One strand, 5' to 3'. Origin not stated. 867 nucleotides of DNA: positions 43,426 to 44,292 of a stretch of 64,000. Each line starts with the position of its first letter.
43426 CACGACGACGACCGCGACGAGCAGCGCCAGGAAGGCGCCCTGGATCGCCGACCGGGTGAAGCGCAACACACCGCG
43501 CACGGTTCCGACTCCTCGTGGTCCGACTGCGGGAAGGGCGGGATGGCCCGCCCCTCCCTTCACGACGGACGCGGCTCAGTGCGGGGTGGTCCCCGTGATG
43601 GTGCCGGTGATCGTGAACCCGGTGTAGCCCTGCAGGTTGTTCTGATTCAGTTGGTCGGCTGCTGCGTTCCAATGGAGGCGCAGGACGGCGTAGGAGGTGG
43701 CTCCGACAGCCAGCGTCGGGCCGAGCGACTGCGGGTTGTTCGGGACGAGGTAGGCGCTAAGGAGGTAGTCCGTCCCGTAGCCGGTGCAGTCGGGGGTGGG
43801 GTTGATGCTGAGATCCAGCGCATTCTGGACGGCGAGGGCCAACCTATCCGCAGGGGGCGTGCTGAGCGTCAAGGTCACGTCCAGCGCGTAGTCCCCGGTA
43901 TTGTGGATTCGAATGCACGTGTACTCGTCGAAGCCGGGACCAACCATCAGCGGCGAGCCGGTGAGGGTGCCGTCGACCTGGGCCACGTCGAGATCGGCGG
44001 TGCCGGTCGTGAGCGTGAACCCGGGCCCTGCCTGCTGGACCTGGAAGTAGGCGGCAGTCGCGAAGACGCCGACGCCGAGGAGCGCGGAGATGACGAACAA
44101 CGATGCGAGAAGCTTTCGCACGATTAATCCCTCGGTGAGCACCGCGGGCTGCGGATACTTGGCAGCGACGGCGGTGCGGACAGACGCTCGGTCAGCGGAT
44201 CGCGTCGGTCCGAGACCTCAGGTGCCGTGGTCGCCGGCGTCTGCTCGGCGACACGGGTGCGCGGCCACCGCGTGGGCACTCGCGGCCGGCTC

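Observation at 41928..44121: SipW-TasA-type matrix protein operon with an RTX-like, Pro/Thr-repeat second substrate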

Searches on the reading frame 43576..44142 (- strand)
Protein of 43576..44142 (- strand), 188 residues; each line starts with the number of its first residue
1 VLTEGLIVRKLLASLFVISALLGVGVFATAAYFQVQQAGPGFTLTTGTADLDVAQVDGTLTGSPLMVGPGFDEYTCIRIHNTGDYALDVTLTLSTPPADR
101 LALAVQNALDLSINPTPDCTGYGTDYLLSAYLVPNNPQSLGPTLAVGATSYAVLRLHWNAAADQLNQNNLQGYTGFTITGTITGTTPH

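Call 3: search_protein_families(library=ncbifam, proteins=[window:43576-44142:-], max_evalue=1)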
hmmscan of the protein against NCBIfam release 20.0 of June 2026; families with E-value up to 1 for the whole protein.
window:43576-44142:- (188 aa): 0 families

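Call 4: search_protein_families(library=pfam, proteins=[window:43576-44142:-], max_evalue=1)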
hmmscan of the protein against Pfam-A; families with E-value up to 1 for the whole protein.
window:43576-44142:- (188 aa): 1 family
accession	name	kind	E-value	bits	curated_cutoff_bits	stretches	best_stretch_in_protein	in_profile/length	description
PF11346.13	DUF3149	-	0.2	11.7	23.2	1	12-31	11-30/40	Protein of unknown function (DUF3149)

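Call 6: find_homologous_proteins(query=window:43576-44142:-, max_evalue=0.001)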
Query window:43576-44142:- (188 aa): 5 proteins with E <= 0.001 among 2111 candidates.
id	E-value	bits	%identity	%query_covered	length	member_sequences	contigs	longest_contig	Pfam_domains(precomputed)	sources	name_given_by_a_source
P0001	6.2e-113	393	99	96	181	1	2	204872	-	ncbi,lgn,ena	-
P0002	2.2e-63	231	62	96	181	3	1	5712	-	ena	-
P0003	1.7e-46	176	55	96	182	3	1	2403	-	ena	-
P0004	2.5e-44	169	55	95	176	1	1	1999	-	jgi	-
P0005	9.8e-15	73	38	88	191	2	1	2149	-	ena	-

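Call 9: find_encoding_contigs(protein=P0001, flank=10000, max_places=4)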
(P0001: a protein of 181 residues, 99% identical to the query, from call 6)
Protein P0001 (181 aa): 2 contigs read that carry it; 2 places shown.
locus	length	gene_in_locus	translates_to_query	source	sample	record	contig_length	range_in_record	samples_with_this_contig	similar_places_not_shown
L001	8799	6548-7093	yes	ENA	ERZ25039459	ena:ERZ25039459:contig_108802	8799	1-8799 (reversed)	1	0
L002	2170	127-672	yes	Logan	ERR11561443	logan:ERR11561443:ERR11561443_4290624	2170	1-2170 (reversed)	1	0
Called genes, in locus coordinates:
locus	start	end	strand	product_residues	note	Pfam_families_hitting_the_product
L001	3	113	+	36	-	?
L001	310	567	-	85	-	-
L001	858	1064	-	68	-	-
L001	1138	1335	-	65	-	PF05532:CsbD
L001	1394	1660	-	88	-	-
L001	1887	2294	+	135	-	-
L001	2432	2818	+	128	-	PF07883:Cupin_2, PF02311:AraC_binding (weak)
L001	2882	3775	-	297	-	PF04228:Zn_peptidase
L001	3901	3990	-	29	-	-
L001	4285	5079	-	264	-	PF00072:Response_reg, PF00486:Trans_reg_C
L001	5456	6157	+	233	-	PF13545:HTH_Crp_2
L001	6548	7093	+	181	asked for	-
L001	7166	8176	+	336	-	-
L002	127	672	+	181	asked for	-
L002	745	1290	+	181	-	-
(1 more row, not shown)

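Call 10: find_encoding_contigs(protein=P0002, flank=10000, max_places=3)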
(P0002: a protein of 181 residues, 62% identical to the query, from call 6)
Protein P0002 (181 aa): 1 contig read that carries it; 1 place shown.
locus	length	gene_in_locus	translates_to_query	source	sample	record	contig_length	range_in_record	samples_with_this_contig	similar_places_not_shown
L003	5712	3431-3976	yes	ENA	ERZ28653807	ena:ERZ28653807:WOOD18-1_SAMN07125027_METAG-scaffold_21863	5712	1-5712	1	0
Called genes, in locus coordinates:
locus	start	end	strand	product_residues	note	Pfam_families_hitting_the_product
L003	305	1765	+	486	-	PF07730:HisKA_3, PF13581:HATPase_c_2 (faint), PF02518:HATPase_c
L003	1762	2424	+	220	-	PF00072:Response_reg, PF00196:GerE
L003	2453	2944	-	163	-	-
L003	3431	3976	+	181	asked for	-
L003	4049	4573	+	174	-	PF10502:Peptidase_S26 (weak)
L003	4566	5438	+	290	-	-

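Call 11: find_encoding_contigs(protein=P0005, flank=10000, max_places=3)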
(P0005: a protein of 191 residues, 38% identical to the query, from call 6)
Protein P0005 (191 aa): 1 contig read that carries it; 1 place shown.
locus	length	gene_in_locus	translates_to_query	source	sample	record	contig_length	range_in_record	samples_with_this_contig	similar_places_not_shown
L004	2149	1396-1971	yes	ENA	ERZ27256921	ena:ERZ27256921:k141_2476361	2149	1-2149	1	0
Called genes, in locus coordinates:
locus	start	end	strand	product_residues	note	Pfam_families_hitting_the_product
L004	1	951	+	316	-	?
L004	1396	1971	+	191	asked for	-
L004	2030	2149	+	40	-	?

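Call 12: find_encoding_contigs(protein=P0003, flank=10000, max_places=3)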
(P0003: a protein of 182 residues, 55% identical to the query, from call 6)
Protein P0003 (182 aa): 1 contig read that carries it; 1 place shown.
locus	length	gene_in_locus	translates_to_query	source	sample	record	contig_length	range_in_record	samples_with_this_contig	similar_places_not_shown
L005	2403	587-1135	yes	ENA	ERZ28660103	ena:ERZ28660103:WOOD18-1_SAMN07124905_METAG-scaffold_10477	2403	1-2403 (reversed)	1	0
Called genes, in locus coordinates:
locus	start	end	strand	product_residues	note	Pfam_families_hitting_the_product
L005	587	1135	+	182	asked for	-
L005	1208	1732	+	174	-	PF10502:Peptidase_S26 (weak)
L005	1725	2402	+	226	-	?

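Call 13: find_encoding_contigs(protein=P0004, flank=10000, max_places=3)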
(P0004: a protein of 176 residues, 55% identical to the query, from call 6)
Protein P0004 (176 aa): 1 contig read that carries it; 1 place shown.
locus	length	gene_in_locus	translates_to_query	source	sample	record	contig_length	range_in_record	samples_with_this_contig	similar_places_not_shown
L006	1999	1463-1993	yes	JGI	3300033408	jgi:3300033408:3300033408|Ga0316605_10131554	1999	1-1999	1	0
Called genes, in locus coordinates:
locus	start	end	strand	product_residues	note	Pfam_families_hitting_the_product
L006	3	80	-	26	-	?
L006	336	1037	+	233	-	PF13545:HTH_Crp_2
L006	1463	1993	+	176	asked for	-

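Call 27: search_protein_representatives(alignment_id=A1)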
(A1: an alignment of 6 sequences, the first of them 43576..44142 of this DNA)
Query: 6 sequences, 177 profile positions. Proteins with E-value up to 0.001 (for the whole library): 294; up to 1e-10: 26; up to 1e-30: 13. The best 150 are listed.
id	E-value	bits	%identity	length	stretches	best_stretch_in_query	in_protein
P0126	3.5e-65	235.5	-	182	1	1-177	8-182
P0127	3.6e-46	173.6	-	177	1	1-176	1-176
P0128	2.4e-43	164.4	-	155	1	1-121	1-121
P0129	2.4e-38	148.1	-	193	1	1-169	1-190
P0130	2.2e-37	145.0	-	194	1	1-171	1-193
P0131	1.7e-36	142.1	-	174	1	1-176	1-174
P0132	7.7e-36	140.0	-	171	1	1-170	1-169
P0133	2.9e-35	138.1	-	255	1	1-170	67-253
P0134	4.7e-35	137.4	-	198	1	1-177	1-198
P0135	4.5e-34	134.2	-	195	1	1-169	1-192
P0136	4.6e-34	134.2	-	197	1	1-172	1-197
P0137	2.2e-31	125.5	-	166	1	8-176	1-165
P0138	6.6e-31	123.9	-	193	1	1-175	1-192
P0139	1.9e-29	119.2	-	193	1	1-171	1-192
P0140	4.0e-28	114.9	-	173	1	1-171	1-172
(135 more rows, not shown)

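Call 29: search_protein_families(library=pfam, alignment_id=A3, max_evalue=0.01)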
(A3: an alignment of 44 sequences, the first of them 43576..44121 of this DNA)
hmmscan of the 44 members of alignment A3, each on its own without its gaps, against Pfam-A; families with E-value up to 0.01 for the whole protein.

A. member 1, window:43576-44121:- (181 aa): 0 families

B. families by the number of members that match (of 44 scanned): 4 families
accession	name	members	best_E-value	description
PF12389.13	Peptidase_M73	12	1.7e-11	Camelysin metallo-endopeptidase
PF16411.10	SusF_SusE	1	0.0012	Outer membrane protein SusF_SusE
PF10633.15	NPCBM_assoc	1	0.0062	NPCBM-associated, NEW3 domain of alpha-galactosidase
PF24318.1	DUF7490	1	0.0068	Domain of unknown function (DUF7490)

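Call 30: search_protein_families(library=ncbifam, alignment_id=A3, max_evalue=0.01)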
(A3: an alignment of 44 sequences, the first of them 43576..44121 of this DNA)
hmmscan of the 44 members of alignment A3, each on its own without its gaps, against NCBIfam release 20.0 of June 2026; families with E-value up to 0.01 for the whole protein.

A. member 1, window:43576-44121:- (181 aa): 0 families

B. families by the number of members that match (of 44 scanned): 5 families
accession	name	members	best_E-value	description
TIGR04088.1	cognate_SipW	12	6.1e-09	SipW-dependent-type signal peptide-containing protein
NF046066.1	BioflmMtrxTasA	2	2.5e-05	biofilm matrix protein TasA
TIGR04090.1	exp_by_SipW_IV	2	0.0003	BsaA family SipW-dependent biofilm matrix protein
TIGR04370.1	glyco_rpt_poly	1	0.0047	oligosaccharide repeat unit polymerase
TIGR04089.1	exp_by_SipW_III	1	0.0064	alternate-type signal peptide domain-containing protein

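Call 32: search_solved_structures(query=A3, max_evalue=10, show_alignments=3)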
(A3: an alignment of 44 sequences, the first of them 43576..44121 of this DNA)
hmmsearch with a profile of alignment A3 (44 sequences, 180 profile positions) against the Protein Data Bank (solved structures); distinct sequences matched with E-value up to 10: 76 (the best 60 are shown).
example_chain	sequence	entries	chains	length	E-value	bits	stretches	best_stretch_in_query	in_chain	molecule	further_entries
9sj2_C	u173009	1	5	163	7.3e-05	26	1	34-113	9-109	AbpX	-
5of1_A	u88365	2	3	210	0.00012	25.3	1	33-85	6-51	Spore coat-associated protein N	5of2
8aur_A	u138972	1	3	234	0.00012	25.3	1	30-85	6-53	Major biofilm matrix component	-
9rhp_A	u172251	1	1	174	0.0007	22.8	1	37-113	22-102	Archaeal bundling protein X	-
7o0s_A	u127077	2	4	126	0.0082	19.3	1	31-136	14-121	Nanobody 36Z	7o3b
4lhj_B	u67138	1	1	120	0.011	18.9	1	33-133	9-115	Camelid antibody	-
7zmq_K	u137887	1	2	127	0.014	18.6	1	31-127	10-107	Gluebody G2*-006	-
4wen_B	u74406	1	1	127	0.019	18.1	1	37-126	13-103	Anti-F4+ETEC bacteria VHH variable region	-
7zmr_K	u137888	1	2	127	0.02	18.1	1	33-127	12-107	Gluebody G2*-011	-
3ezj_B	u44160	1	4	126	0.026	17.7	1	31-129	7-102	NANOBODY NBGSPD_7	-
4b50_A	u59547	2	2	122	0.047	16.8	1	39-111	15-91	2H10 LLAMA VHH | 2H10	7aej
7zmn_K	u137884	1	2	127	0.067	16.3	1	31-127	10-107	Gluebody G3-048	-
7zms_K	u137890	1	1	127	0.07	16.3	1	31-127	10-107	Gluebody G4-043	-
9ubr_G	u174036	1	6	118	0.076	16.2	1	41-113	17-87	hGal10-nanobody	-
8gz5_B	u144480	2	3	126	0.09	15.9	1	31-129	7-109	Nanobody P17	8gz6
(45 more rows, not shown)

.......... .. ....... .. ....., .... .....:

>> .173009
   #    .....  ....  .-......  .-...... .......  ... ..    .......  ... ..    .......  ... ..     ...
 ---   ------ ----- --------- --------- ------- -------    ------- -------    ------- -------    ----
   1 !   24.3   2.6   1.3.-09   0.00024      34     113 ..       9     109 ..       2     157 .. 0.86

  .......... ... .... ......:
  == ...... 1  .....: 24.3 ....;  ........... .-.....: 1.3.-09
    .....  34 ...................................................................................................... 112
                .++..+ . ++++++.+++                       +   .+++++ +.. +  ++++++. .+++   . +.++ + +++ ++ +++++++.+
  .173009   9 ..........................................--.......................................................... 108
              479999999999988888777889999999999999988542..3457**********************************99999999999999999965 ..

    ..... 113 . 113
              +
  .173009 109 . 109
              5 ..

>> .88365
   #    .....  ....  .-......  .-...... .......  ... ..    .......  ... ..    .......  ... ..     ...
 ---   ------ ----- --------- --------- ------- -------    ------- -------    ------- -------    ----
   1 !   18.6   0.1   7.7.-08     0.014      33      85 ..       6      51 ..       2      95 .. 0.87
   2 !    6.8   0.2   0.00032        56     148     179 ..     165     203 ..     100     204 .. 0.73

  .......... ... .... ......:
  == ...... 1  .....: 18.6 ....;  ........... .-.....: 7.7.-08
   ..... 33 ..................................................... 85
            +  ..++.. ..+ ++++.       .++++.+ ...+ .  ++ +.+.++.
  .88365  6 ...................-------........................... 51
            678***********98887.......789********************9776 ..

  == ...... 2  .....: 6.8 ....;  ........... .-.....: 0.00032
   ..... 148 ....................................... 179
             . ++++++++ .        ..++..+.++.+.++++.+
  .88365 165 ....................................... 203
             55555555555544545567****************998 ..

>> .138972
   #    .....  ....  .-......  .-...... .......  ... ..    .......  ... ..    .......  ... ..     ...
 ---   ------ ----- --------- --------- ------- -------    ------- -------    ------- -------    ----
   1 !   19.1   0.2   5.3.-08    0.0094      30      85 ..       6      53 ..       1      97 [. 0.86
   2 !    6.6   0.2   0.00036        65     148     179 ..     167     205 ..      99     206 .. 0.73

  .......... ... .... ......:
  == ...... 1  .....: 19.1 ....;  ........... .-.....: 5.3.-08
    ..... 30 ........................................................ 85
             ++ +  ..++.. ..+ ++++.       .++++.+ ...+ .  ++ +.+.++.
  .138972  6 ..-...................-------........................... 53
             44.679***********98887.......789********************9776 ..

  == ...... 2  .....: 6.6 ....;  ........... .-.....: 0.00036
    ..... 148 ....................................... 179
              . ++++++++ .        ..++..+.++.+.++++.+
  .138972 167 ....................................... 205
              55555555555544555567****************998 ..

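Call 34: search_solved_structures(query=A4, max_evalue=10, show_alignments=0)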
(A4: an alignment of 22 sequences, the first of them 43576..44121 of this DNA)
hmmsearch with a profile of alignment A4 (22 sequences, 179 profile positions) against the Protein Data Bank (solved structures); distinct sequences matched with E-value up to 10: 2.
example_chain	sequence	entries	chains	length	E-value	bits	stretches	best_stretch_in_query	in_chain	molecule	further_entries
9e5c_1f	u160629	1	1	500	0.068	16.2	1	64-157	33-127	Cilia- and flagella-associated protein 263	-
7ova_AAA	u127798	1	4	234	0.81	12.7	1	111-176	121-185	Endoglucanase, putative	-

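Call 37: predict_structure(alignment_id=A3)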
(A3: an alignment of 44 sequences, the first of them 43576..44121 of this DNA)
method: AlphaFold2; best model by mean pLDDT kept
length: 181 residues; sequences in the alignment: 44
mean_pLDDT: 88.0   pTM: 0.75
mean pLDDT of the five models: 88.0, 88.0, 87.1, 86.6, 84.4
residues with pLDDT >= 90: 120; 70-90: 32; 50-70: 29; < 50: 0
segments of 3 or more residues with pLDDT < 50: none
pLDDT, mean of each block of 10 residues (from residue 1): 61 58 66 89 98 91 95 98 95 87 97 96 94 98 98 77 90 96 86
secondary structure, 60 per line:
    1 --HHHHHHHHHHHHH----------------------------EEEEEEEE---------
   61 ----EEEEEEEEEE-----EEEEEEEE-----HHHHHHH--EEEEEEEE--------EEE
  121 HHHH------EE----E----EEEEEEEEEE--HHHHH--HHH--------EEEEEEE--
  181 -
elements in order: H3-15 E44-51 E65-74 E80-87 H93-99 E102-109 E118-120 H121-124 E142-151 H154-158 E172-178

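Call 40: fold_search(model_id=the predicted structure, library=pdb)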
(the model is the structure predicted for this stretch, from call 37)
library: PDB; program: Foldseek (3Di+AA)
matches with E <= 10: 1292; with E <= 0.001: 1
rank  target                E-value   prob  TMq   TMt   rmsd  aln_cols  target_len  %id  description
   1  8aur_A                5.1e-06  1.00  0.54  0.44   5.5       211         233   11  Cryo-EM structure of a TasA fibre (released 2022-11-30)
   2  9dvu_A                1.4e-03  0.28  0.13  0.09  21.2       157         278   12  CryoEM structure of RpaA bound to PkaiBC DNA and Syn7942 RNAP-SigA holoenzyme (released 2025-10-15)
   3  9fy9_F                2.2e-03  1.00  0.38  0.45   6.4       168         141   15  Cryo-EM structure of the type 1 chaperone-usher pilus FimD-tip complex (FimDHGFC) - Conformer 1 (released 2025-06-04)
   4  9dvs_B                2.5e-03  0.30  0.13  0.11  21.1       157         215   11  CryoEM structure of Syn7942 RNAP-SigA holoenzyme (released 2025-10-15)
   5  9dvs_A                3.0e-03  0.23  0.13  0.11  21.2       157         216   12  CryoEM structure of Syn7942 RNAP-SigA holoenzyme (released 2025-10-15)
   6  8syi_A                3.7e-03  0.21  0.12  0.10  21.6       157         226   12  Cyanobacterial RNAP-EC (released 2023-07-05)
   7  9ikk_A                4.1e-03  1.00  0.44  0.36   8.6       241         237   11  Cryo-EM structure of TLP-1b (released 2024-11-13)
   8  9fh8_G                4.6e-03  1.00  0.36  0.28   6.5       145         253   13  Crystal structure of the SPD-2 domain of Apis dorsata CEP192 (released 2025-03-26)
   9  9ikj_A                5.2e-03  0.99  0.39  0.33   8.0       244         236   10  Cryo-EM structure of TLP-1a (released 2024-11-13)
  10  5iqm_A                5.5e-03  0.96  0.30  0.37   7.5       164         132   13  Crystal structure of the E. coli type 1 pilus subunit FimG (engineered variant with substitution Q134E; N-terminal Fim (released 2016-07-06)
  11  8eht_B                5.8e-03  0.99  0.38  0.39  15.3       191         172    9  Cryo-EM reconstruction of the CS20 bacterial adhesion pili (released 2023-03-22)
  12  9fh8_E                6.1e-03  1.00  0.35  0.26   6.9       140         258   14  Crystal structure of the SPD-2 domain of Apis dorsata CEP192 (released 2025-03-26)
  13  9bab                  6.1e-03  0.99  0.37  0.43   7.4       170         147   14  Cryo-EM of Hyper2 tube, ~27 nm diameter (released 2025-04-09)
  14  7ueg_A                6.1e-03  0.98  0.35  0.35  12.3       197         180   11  Cryo-EM of bundling pili from Pyrobaculum calidifontis (released 2022-06-29)
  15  6r5o_A                1.1e-02  0.92  0.27  0.09  21.9       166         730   12  The crystal structure the Glycoside Hydrolase BglX inactive mutant D286N from P. aeruginosa in complex with two glucos (released 2020-04-15)
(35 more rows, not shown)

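Call 94: find_encoding_contigs(protein=P0134, flank=3000, max_places=4)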
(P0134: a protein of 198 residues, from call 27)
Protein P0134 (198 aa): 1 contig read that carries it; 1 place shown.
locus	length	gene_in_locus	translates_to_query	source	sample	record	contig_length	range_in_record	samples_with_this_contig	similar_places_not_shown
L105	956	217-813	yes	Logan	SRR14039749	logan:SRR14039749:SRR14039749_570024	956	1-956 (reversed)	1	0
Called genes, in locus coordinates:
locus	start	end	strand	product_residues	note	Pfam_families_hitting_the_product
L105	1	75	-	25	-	?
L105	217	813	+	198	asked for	-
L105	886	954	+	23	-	?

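Call 95: find_encoding_contigs(protein=P0139, flank=3000, max_places=4)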
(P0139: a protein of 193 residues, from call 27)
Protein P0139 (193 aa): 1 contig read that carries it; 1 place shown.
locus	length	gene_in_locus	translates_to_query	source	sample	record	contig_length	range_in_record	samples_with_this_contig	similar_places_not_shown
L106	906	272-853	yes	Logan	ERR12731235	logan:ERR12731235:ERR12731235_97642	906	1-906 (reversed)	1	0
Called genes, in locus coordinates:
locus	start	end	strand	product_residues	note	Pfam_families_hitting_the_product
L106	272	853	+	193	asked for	-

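Call 96: find_encoding_contigs(protein=P0136, flank=3000, max_places=4)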
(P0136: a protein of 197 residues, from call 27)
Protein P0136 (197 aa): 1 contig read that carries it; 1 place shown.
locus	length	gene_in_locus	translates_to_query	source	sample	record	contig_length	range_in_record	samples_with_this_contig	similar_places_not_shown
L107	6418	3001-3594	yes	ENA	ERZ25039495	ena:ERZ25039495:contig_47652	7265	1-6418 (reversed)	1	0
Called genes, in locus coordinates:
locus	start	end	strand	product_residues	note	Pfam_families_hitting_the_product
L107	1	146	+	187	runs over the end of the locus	-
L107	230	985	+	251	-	PF00717:Peptidase_S24 (weak)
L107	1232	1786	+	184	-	PF12389:Peptidase_M73 (weak)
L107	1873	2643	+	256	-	PF00717:Peptidase_S24 (weak)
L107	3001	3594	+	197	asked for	-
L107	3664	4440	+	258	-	PF10502:Peptidase_S26 (weak)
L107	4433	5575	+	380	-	PF00353:HemolysinCabind (weak), PF00801:PKD, PF18911:PKD_4, PF00801:PKD, PF18911:PKD_4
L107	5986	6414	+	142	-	PF00801:PKD, PF18911:PKD_4, PF00801:PKD, PF18911:PKD_4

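Call 97: find_encoding_contigs(protein=P0138, flank=3000, max_places=4)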
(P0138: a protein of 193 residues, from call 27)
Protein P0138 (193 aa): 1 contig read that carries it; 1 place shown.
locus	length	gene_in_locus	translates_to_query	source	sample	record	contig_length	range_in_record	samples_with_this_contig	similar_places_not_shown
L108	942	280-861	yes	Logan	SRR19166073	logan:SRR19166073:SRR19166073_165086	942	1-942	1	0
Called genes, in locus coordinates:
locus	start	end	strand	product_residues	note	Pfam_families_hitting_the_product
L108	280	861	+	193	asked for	-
